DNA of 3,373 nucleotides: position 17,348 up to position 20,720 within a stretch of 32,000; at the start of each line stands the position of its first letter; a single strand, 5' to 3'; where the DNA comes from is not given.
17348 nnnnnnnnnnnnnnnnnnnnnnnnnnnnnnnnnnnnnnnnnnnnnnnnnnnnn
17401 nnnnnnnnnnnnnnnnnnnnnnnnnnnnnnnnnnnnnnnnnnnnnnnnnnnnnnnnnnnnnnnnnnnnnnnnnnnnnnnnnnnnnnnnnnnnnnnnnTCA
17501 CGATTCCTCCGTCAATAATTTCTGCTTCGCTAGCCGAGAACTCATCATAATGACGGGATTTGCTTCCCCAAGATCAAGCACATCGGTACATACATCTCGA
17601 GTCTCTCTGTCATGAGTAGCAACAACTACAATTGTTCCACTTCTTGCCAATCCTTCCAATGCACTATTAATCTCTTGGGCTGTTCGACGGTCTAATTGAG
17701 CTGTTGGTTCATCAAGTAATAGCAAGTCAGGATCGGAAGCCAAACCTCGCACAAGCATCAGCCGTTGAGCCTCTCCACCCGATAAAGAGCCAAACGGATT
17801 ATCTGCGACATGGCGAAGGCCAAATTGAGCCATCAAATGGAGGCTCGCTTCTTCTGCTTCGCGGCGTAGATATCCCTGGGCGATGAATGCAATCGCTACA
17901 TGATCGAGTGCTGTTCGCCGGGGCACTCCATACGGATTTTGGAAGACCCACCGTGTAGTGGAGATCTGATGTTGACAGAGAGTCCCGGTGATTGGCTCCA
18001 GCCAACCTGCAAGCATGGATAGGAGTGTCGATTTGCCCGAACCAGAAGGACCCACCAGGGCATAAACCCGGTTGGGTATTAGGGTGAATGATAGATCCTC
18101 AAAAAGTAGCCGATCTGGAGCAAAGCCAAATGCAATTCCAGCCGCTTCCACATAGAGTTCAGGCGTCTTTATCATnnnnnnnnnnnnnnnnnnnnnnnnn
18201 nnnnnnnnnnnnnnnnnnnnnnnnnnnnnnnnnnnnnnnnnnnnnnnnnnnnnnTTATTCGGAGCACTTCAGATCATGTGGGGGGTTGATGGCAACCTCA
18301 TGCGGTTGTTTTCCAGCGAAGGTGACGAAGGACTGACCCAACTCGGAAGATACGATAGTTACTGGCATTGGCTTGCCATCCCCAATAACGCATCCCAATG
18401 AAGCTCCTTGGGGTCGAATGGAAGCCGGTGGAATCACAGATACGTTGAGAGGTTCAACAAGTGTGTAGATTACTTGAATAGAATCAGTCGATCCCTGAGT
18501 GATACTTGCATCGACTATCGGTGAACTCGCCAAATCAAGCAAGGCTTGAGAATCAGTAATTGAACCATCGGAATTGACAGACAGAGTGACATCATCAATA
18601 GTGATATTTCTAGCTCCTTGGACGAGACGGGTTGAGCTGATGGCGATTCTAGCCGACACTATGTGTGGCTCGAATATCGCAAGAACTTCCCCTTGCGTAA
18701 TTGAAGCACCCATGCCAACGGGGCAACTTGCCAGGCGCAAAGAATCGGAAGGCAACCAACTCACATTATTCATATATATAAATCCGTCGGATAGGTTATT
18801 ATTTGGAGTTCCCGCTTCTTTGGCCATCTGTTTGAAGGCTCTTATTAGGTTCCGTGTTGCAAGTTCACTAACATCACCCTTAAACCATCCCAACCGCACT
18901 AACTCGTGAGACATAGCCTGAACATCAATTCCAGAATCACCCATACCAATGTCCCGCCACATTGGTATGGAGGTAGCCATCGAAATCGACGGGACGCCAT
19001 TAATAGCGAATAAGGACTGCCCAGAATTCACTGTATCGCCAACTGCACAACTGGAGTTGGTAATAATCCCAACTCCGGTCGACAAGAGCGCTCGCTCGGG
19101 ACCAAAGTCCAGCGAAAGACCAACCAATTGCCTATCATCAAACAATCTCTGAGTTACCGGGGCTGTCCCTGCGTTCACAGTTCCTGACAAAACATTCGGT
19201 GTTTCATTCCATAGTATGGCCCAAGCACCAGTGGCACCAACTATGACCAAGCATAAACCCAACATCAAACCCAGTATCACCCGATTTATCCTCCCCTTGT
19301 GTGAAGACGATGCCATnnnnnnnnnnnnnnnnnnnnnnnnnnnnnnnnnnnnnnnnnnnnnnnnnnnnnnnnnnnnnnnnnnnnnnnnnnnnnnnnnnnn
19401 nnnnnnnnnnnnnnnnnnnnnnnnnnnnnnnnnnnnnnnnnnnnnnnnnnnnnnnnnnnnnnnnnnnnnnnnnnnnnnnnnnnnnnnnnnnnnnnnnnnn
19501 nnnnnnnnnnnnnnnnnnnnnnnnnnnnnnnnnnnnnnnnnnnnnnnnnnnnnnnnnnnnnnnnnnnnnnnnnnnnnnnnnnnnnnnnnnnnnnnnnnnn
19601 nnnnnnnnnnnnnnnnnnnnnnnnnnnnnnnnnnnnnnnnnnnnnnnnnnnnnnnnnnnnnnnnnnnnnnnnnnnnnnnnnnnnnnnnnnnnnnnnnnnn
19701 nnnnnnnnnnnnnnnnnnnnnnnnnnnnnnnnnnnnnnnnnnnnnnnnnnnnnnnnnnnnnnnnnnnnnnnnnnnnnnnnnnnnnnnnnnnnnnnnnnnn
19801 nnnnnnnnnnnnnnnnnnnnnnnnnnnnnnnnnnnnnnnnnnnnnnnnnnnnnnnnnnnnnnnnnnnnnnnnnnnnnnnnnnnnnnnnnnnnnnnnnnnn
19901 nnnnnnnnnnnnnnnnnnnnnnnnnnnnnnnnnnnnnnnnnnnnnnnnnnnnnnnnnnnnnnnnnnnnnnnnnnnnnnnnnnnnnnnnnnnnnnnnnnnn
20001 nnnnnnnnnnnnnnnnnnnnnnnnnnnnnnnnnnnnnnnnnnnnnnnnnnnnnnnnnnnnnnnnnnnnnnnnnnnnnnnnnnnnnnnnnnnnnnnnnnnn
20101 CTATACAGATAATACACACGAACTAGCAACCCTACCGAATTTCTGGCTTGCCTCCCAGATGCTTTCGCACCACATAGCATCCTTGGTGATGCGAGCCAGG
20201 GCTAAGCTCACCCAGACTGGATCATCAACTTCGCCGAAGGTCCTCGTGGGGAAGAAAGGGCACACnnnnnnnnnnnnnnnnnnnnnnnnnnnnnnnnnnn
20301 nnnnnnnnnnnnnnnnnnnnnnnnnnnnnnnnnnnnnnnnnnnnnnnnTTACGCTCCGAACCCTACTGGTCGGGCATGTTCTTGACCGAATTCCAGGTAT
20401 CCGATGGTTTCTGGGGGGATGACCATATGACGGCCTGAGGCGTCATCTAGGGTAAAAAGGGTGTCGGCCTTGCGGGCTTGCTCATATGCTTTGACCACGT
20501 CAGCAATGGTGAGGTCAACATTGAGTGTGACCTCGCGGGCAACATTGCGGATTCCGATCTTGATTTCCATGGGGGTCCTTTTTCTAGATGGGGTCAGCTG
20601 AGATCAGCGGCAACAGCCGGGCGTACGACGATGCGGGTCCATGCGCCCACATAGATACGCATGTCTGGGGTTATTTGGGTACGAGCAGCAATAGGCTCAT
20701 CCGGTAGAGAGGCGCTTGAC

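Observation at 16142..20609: Low-GC four-gene islet bracketed by direct repeats of about 258 bp that duplicate the DUF3107 gene; one copy has decayed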

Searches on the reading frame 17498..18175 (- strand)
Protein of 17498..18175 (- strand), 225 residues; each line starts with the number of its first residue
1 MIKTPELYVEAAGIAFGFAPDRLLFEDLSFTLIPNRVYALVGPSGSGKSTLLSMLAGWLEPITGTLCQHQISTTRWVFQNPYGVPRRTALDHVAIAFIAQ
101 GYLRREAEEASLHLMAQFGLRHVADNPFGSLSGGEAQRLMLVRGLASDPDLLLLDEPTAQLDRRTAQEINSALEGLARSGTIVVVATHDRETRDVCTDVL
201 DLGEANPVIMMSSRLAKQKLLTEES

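Call 4: search_protein_families(library=pfam, proteins=[window:17498-18175:-], max_evalue=0.01)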
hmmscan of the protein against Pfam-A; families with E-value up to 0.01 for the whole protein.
window:17498-18175:- (225 aa): 11 families
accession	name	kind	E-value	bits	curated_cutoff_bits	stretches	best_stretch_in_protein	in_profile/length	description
PF00005.33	ABC_tran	-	5.3e-27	95.5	25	1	26-159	2-137/137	ABC transporter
PF13304.12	AAA_21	-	6e-06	27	27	0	37-55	1-19/304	AAA domain, putative AbiEii toxin, Type IV TA system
PF13401.12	AAA_22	-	5.9e-05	23.8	27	1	36-67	6-33/130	AAA domain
PF02463.25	SMC_N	-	0.00018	21.4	40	0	130-195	136-204/220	RecF/RecN/SMC N terminal domain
PF13555.12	AAA_29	-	0.00033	20.8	27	1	30-52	17-39/61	P-loop containing region of AAA domain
PF20703.3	nSTAND1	-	0.00035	20.8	27.1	1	32-104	30-89/379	Novel STAND NTPase 1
PF25199.1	nSTAND_NTPase5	-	0.00038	20.7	34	0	15-58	15-64/145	Novel STAND NTPase 5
PF03193.22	RsgA_GTPase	-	0.00066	20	30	1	32-66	103-137/174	RsgA GTPase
PF13191.12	AAA_16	-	0.0033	18.4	32.6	1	37-178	26-129/167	AAA ATPase domain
PF13558.12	SbcC_Walker_B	-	0.0097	16.6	27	0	130-173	32-88/90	SbcC/RAD50-like, Walker B motif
PF20720.3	nSTAND3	-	0.0099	16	27.2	0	31-59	13-41/155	Novel STAND NTPase 3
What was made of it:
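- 17498..18175 (-): ABC ATPase (225 aa). Pfam ABC_tran, E 5.3e-27 (call 4).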

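Call 24: search_protein_families(library=ncbifam, proteins=[window:17498-18175:-], max_evalue=1)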
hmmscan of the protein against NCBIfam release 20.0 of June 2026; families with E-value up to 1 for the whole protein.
window:17498-18175:- (225 aa): 204 families (the best 25 are shown)
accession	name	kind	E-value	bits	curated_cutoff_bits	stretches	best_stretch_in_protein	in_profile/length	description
NF040873.1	AztA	equivalog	4.3e-36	124.3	220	1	23-194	6-183/191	zinc ABC transporter ATP-binding protein AztA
TIGR02857.1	CydD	equivalog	1.1e-33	117.1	435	1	8-201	321-528/529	thiol reductant ABC exporter subunit CydD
TIGR02673.1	FtsE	equivalog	5.3e-32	111.2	264.85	1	17-192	10-199/214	cell division ATP-binding protein FtsE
TIGR03608.1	L_ocin_972_ABC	subfamily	4.6e-31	107.9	254.85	1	21-202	10-206/206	putative bacteriocin export ABC transporter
TIGR01188.1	drrA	subfamily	1.9e-27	96.3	312.45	1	26-200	10-194/302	daunorubicin resistance ABC transporter, ATP-binding protein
TIGR03873.1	F420-0_ABC_ATP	hypoth_equivalog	2.6e-27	95.7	372.4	1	21-201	13-209/256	putative F420-0 ABC transporter ATP-binding protein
TIGR02211.1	LolD_lipo_ex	equivalog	3.8e-27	95.2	307.75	1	25-202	21-214/221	lipoprotein-releasing ABC transporter ATP-binding protein LolD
NF000355.4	ribo_prot_ABC_F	equivalog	1.1e-26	93.8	380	1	21-199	14-184/499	ribosomal protection-like ABC-F family protein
TIGR02868.1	CydC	equivalog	1.4e-26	93.2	329.05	1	7-189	333-529/530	thiol reductant ABC exporter subunit CydC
NF010068.0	PRK13548.1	equivalog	6.1e-26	91.1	261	1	21-189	17-202/261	heme ABC transporter ATP-binding protein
NF008639.0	PRK11629.1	equivalog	1.5e-25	90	360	1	25-191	26-208/234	lipoprotein-releasing ABC transporter ATP-binding protein LolD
TIGR01166.1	cbiO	subfamily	3.5e-25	88.6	211.8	1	25-190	8-187/190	cobalt ABC transporter, ATP-binding protein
NF007879.0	PRK10584.1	equivalog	1.3e-24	87.2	336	2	75-202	91-219/228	putative ABC transporter ATP-binding protein YbbA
NF008421.0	PRK11248.1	equivalog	1.4e-24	87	357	1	24-192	16-191/255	taurine ABC transporter ATP-binding subunit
NF007027.0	PRK09493.1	equivalog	4.4e-24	85.1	379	1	25-191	17-197/240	glutamine ABC transporter ATP-binding protein GlnQ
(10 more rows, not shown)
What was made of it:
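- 17498..18175 (-): It falls below every NCBIfam equivalog cut-off (call 24).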

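Call 27: search_solved_structures(query=window:17498-18175:-, max_evalue=1e-20)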
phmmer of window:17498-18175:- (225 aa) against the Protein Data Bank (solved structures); distinct sequences matched with E-value up to 1e-20: 91 (the best 60 are shown).
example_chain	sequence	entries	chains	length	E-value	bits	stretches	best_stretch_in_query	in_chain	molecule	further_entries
7msc_x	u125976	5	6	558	3.7e-36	127.7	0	21-200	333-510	Energy-dependent translational throttle protein EttA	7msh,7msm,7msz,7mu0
5zxd_A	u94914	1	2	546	3.3e-33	118.1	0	12-190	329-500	ATP-binding cassette sub-family F member 1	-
4fin_A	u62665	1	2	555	1.7e-32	115.8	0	20-207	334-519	EttA (YjjK) ABCF family protein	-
3j5s_D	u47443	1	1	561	1.8e-32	115.7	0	20-207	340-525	Energy-dependent translational throttle A (EttA)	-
9njf_Y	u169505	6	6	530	4.7e-32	114.4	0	9-202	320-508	Probable ATP-binding protein YbiT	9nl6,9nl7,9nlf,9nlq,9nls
9nl5_E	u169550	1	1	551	8.1e-31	110.3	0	20-207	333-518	EttA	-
9nlb_E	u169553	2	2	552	8.1e-31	110.3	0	20-207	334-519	Energy-dependent translational throttle protein EttA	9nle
8s7v_K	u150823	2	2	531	2.4e-29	105.5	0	86-202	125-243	Glycine betaine/carnitine/choline transport ATP-binding protein OpuCA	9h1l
9nlh_H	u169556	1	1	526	3.7e-28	101.6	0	10-201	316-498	YheS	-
9vvi_W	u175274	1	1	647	9.8e-28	100.2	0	10-201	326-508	Probable ATP-binding protein YheS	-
6ha8_V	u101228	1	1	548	1.1e-27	100.1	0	3-194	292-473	Nucleotide-binding protein ExpZ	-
8woi_A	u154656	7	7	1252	1.3e-27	99.8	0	14-195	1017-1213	ABC transporter B family member 19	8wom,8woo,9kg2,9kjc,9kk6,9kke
7lkp_A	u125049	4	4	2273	1.6e-27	99.6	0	25-199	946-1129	Retinal-specific phospholipid-transporting ATPase ABCA4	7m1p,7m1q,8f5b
7e7i_A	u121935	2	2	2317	1.7e-27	99.5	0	25-199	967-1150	Retinal-specific phospholipid-transporting ATPase ABCA4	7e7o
8wp0_A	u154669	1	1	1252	8.4e-27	97.2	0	14-195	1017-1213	ABC transporter B family member 19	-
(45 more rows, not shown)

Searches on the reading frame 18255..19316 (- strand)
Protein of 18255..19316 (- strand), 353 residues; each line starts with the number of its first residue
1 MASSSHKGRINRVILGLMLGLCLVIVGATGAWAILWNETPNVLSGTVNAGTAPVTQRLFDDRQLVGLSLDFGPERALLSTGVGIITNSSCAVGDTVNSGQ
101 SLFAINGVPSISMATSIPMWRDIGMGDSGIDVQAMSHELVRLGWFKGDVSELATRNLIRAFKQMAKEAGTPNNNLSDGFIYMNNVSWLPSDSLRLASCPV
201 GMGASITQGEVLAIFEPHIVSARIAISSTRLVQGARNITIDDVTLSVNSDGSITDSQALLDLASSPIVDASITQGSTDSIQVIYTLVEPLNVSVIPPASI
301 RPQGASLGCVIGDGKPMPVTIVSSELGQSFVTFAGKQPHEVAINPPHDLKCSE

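Call 4: search_protein_families(library=pfam, proteins=[window:18255-19316:-], max_evalue=0.01)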
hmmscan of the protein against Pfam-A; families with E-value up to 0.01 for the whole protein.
window:18255-19316:- (353 aa): 0 families

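Call 24: search_protein_families(library=ncbifam, proteins=[window:18255-19316:-], max_evalue=1)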
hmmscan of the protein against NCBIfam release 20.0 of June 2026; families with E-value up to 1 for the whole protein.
window:18255-19316:- (353 aa): 1 family
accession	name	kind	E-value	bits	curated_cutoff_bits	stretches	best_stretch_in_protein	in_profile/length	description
TIGR02459.1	CbtB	hypoth_equivalog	0.036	14.6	64.4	0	2-26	11-35/60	cobalt transporter subunit CbtB (proposed)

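Call 25: search_solved_structures(query=window:18255-19316:-, max_evalue=1)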
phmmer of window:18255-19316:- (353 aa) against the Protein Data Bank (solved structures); distinct sequences matched with E-value up to 1: 1.
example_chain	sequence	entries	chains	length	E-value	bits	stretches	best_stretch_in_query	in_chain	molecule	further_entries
9axt_AT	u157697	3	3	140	0.63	12.5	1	193-268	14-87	Small ribosomal subunit protein uS9A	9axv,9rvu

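Call 48: search_protein_representatives(protein=window:18255-19316:-)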
Query: 353 residues. Proteins with E-value up to 0.001 (for the whole library): 1924; up to 1e-10: 814; up to 1e-30: 311. The best 150 are listed.
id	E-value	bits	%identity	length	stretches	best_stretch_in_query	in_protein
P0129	2.2e-188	642.0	100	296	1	58-353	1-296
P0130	6.3e-86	305.1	43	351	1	9-351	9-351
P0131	3.6e-68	246.8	39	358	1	7-352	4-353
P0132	1.4e-66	241.6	39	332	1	26-351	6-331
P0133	1.6e-66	241.4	39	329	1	24-352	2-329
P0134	1.9e-64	234.5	35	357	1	6-351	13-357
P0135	9.0e-60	219.2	36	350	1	9-351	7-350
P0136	1.3e-59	218.7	38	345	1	19-351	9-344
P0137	2.3e-59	217.8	38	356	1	17-351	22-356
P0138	9.7e-59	215.8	36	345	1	6-351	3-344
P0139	5.8e-57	209.9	39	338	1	14-351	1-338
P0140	1.7e-56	208.4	41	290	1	71-351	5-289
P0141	6.4e-52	193.3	34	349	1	15-351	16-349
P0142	1.6e-50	188.8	35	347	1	14-351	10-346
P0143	1.6e-48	182.2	37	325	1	27-346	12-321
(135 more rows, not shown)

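Call 51: search_protein_families(library=pfam, alignment_id=A3, max_evalue=0.01)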
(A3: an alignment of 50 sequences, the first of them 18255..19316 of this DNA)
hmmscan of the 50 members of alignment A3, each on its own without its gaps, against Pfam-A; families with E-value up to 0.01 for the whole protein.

A. member 1, window:18255-19316:- (353 aa): 0 families

B. families by the number of members that match (of 50 scanned): 2 families
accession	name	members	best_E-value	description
PF01471.23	PG_binding_1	19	2.8e-07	Putative peptidoglycan binding domain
PF09374.15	PG_binding_3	10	1.1e-05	Predicted Peptidoglycan domain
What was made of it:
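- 18255..19316 (-): Membrane-anchored periplasmic-adaptor (membrane fusion protein) homologue (353 aa). Its family carries a peptidoglycan-binding domain where Gram-negative adaptors have the hairpin. 19 of 50 family members hit PF01471 PG_binding_1 (call 51).
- Closest known: MacAB-like ABC efflux pumps of monoderm bacteria. Different: The adaptor family carries a peptidoglycan-binding domain (call 51).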

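Call 52: search_solved_structures(query=A3, max_evalue=1)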
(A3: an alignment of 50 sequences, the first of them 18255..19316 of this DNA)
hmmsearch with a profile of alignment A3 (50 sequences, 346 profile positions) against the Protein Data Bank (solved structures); distinct sequences matched with E-value up to 1: 15.
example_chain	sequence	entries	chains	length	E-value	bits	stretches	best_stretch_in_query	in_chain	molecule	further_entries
7b9k_A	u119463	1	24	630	0.0012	21.1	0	171-230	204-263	Dihydrolipoyllysine-residue acetyltransferase component of pyruvate dehydrogenase complex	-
7rum_A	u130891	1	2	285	0.0013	21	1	119-164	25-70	Endolysin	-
5nm7_G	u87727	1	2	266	0.0066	18.7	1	115-164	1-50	Peptidoglycan-binding domain 1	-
8hz4_E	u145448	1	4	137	0.016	17.4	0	68-104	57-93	Biotin carboxylase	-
2jku_A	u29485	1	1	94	0.019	17.2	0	63-104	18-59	PROPIONYL-COA CARBOXYLASE ALPHA CHAIN, MITOCHONDRIAL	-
5tv7_A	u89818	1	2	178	0.023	16.9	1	119-165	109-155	Putative peptidoglycan-binding/hydrolysing protein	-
6tci_A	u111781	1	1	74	0.077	15.2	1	119-165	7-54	Spore cortex-lytic enzyme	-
4lpq_A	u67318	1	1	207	0.08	15.1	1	121-164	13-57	ErfK/YbiS/YcfS/YnhG family protein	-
4xxt_A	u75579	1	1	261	0.088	15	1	120-163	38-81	Fusion of predicted Zn-dependent amidase/peptidase (Cell wall hydrolase/DD-carboxypeptidas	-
1qjo_A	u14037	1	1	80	0.11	14.7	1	184-234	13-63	DIHYDROLIPOAMIDE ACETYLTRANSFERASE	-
5xn7_A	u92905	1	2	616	0.37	12.9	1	123-184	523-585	Putative RTX-toxin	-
3fgy_A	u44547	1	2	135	0.61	12.2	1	148-242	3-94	uncharacterized NTF2-like protein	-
2dn8_A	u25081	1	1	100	0.64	12.1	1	68-104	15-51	acetyl-CoA carboxylase 2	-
4fet_B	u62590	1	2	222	0.67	12.1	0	119-165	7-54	Spore cortex-lytic enzyme prepeptide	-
2kcc_A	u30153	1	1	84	0.78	11.9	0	70-104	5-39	Acetyl-CoA carboxylase 2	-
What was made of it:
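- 18255..19316 (-): The profile matches lipoyl and PG-binding chains weakly (call 52).
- On MacB / type VII ABC exporter with adaptor (MacAB-like): The family profile weakly hits lipoyl and PG-binding chains (call 52).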

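Call 59: predict_structure(alignment_id=A3)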
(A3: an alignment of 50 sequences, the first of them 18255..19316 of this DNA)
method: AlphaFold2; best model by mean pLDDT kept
length: 353 residues; sequences in the alignment: 50
mean_pLDDT: 93.4   pTM: 0.77
mean pLDDT of the five models: 93.4, 93.2, 93.0, 92.5, 91.8
residues with pLDDT >= 90: 314; 70-90: 22; 50-70: 12; < 50: 5
segments of 3 or more residues with pLDDT < 50: 1-5
pLDDT, mean of each block of 10 residues (from residue 1): 51 86 94 83 67 97 97 96 98 97 98 97 98 98 96 97 98 97 97 97 98 97 90 96 97 96 95 92 98 97 95 97 95 97 95 77
secondary structure, 60 per line:
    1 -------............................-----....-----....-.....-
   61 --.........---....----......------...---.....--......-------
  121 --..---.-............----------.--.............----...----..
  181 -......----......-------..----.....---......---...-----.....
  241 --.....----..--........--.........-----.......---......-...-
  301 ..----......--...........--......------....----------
elements in order: H8-35 H41-44 E50-53 E55-59 E63-71 E75-78 E83-88 E95-97 E101-105 E108-113 H130-141 H155-167 E185-187 E192-197 E211-215 E219-224 E236-240 E243-247 H256-263 H266-274 E280-286 E290-295 E307-312 E315-325 E328-333 E340-343
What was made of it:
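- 18255..19316 (-): AlphaFold2 model with pLDDT 93.4 (call 59).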

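Call 61: fold_search(model_id=the predicted structure, library=pdb)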
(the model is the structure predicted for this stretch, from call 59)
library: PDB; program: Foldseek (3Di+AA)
matches with E <= 10: 336; with E <= 0.001: 59
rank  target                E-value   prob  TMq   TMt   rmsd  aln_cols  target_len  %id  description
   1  3ne5_B                4.5e-10  1.00  0.33  0.35  10.8       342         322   13  Crystal structure of the CusBA heavy-metal efflux complex from Escherichia coli (released 2011-03-02)
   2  9v53_A1               1.3e-09  1.00  0.37  0.38  14.4       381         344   15  Structure of TolC, YbjP, and AcrABZ complex (released 2025-11-05)
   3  9a2v_MODEL_1_A        2.1e-09  1.00  0.42  0.38  14.6       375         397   14  Model of E. coli AcrA by in-cell photo-crosslinking MS and deep learning (released 2023-02-24)
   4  6iok_I                2.3e-09  1.00  0.33  0.34  13.2       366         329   11  Cryo-EM structure of multidrug efflux pump MexAB-OprM (0 degree state) (released 2019-04-03)
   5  9j3d_D                3.0e-09  1.00  0.38  0.40  13.2       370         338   13  Cryo-EM structure of TMexCD1-TOprJ1 (released 2025-08-13)
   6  3ne5_C                3.0e-09  1.00  0.35  0.38  10.5       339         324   13  Crystal structure of the CusBA heavy-metal efflux complex from Escherichia coli (released 2011-03-02)
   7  9tg4_F                5.5e-09  1.00  0.36  0.37  13.8       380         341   14  Structure of the YbjP lipoprotein bound to the AcrABZ-TolC efflux pump (released 2026-04-08)
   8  3ow7_A                6.1e-09  1.00  0.28  0.32  13.2       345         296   15  Crystal structure of the membrane fusion protein CusB from Escherichia coli. (released 2010-11-17)
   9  9tg4_H                8.1e-09  1.00  0.35  0.36  13.9       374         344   15  Structure of the YbjP lipoprotein bound to the AcrABZ-TolC efflux pump (released 2026-04-08)
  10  9tg4_D                1.9e-08  1.00  0.35  0.36  13.9       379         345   14  Structure of the YbjP lipoprotein bound to the AcrABZ-TolC efflux pump (released 2026-04-08)
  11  6ta5_D                2.2e-08  1.00  0.35  0.36  12.7       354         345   14  OprM-MexA complex from the MexAB-OprM Pseudomonas aeruginosa whole assembly reconstituted in nanodiscs (released 2020-09-16)
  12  9tg4_G                2.4e-08  1.00  0.37  0.38  13.8       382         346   14  Structure of the YbjP lipoprotein bound to the AcrABZ-TolC efflux pump (released 2026-04-08)
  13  3lnn_A                3.2e-08  1.00  0.27  0.27  16.9       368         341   13  Crystal structure of ZneB from Cupriavidus metallidurans (released 2010-06-30)
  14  9tg4_E                3.7e-08  1.00  0.38  0.39  13.7       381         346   13  Structure of the YbjP lipoprotein bound to the AcrABZ-TolC efflux pump (released 2026-04-08)
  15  5v5s_D                3.7e-08  1.00  0.37  0.38  15.7       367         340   15  multi-drug efflux; membrane transport; RND superfamily; Drug resistance (released 2017-04-19)
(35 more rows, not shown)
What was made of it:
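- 18255..19316 (-): Foldseek hits CusB, AcrA, MexA, MacA and BesA at E 4.5e-10 to 1e-4 (call 61).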

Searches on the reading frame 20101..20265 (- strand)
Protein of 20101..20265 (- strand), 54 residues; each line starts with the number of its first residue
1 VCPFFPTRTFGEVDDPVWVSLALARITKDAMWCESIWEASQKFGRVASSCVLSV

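Call 24: search_protein_families(library=ncbifam, proteins=[window:20101-20265:-], max_evalue=1)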
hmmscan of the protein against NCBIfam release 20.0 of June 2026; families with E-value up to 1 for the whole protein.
window:20101-20265:- (54 aa): 0 families
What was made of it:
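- Tried and rejected: The small ORFs in the 346-nt leader (20101-20265 on the minus strand, 20159-20311 on the plus strand) match no family (call 24) and were treated as non-coding.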

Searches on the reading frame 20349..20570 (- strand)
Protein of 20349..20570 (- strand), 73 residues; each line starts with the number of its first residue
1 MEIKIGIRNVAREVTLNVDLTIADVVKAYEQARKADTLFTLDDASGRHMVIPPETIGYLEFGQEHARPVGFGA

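Call 4: search_protein_families(library=pfam, proteins=[window:20349-20570:-], max_evalue=0.01)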
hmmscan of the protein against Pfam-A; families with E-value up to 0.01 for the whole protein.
window:20349-20570:- (73 aa): 1 family
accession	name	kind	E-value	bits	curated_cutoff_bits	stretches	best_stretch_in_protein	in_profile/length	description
PF11305.13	DUF3107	-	5.8e-22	78.2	27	1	1-72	1-73/73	Protein of unknown function (DUF3107)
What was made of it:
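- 20349..20608 (-): Right repeat copy: intact DUF3107 gene (20349-20570), 23-nt spacer and the true 3' end of the FHA gene (20594-20608). Pfam PF11305, E 5.8e-22, residues 1-72 of 73 (call 4).
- Checked: R holds an intact 73-aa DUF3107 ORF at 20349-20570 (Pfam PF11305, E 5.8e-22, full length, call 4).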

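Call 8: find_encoding_contigs(protein=window:20349-20570:-, flank=8000, max_places=10)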
Protein window:20349-20570:- (73 aa): no gene with exactly this product is on record in the collection.
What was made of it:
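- Tried and rejected: An exact look-up of the DUF3107 protein found nothing (call 8).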
